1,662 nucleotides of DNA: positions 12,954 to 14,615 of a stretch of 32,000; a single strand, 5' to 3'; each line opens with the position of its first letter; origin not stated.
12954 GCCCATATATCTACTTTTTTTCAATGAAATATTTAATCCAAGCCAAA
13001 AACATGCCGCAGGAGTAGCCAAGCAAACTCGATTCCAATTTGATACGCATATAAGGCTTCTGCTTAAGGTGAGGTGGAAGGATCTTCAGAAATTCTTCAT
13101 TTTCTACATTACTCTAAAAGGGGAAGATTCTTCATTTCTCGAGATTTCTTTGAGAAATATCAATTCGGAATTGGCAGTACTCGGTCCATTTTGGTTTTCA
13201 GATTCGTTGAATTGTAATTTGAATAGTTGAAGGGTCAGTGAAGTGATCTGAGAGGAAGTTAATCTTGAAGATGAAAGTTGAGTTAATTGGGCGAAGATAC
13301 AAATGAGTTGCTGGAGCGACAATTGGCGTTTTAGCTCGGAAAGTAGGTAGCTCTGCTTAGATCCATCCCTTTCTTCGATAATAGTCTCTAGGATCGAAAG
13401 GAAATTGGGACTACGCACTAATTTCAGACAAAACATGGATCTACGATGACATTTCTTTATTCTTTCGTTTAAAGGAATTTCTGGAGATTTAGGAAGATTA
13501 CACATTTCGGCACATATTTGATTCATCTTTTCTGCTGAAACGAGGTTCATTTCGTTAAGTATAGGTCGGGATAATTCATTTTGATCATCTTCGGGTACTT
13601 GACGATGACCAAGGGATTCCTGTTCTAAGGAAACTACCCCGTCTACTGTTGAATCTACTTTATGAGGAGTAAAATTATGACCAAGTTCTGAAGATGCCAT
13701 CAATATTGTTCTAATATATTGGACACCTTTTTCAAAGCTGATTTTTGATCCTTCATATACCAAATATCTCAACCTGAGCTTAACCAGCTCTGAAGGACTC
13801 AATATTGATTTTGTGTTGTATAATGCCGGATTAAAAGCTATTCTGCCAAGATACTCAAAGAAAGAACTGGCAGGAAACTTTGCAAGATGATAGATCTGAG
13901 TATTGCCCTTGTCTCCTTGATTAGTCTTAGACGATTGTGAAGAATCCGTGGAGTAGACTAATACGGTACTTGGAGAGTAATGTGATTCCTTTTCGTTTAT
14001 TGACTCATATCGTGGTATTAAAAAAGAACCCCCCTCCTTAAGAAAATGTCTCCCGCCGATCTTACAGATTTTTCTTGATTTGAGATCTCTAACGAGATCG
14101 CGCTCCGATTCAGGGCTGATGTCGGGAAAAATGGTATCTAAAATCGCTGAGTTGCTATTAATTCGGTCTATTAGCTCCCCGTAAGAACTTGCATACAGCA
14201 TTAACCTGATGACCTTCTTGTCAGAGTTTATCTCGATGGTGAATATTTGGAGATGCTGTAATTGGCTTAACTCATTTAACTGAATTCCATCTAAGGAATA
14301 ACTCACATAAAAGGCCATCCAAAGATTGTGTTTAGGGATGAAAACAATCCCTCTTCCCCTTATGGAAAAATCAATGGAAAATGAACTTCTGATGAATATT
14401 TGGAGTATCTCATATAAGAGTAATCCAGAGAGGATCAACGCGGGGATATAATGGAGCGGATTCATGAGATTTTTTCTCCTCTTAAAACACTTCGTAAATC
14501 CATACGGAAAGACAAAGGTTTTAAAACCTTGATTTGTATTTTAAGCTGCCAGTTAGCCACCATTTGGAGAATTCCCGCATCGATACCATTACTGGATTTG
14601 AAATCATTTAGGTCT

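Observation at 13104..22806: Candidate undescribed hybrid Tad/T4SS-like surface machine in the core genome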

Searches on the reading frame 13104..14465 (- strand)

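Call 4: search_protein_families(library=pfam, proteins=[window:13104-14465:-], max_evalue=0.1)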
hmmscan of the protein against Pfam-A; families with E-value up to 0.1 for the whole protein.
window:13104-14465:- (453 aa): 1 family
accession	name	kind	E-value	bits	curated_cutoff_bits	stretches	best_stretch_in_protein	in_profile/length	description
PF00716.22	Peptidase_S21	-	0.032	14.4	27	1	341-406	41-103/337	Assemblin (Peptidase family S21)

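Call 6: search_protein_families(library=ncbifam, proteins=[window:13104-14465:-], max_evalue=1)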
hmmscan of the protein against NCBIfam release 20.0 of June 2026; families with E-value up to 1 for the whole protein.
window:13104-14465:- (453 aa): 0 families

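Call 86: search_protein_families(library=padloc, proteins=[window:13104-14465:-], max_evalue=0.001)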
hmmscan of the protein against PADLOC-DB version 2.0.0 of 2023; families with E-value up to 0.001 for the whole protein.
window:13104-14465:- (453 aa): 0 families
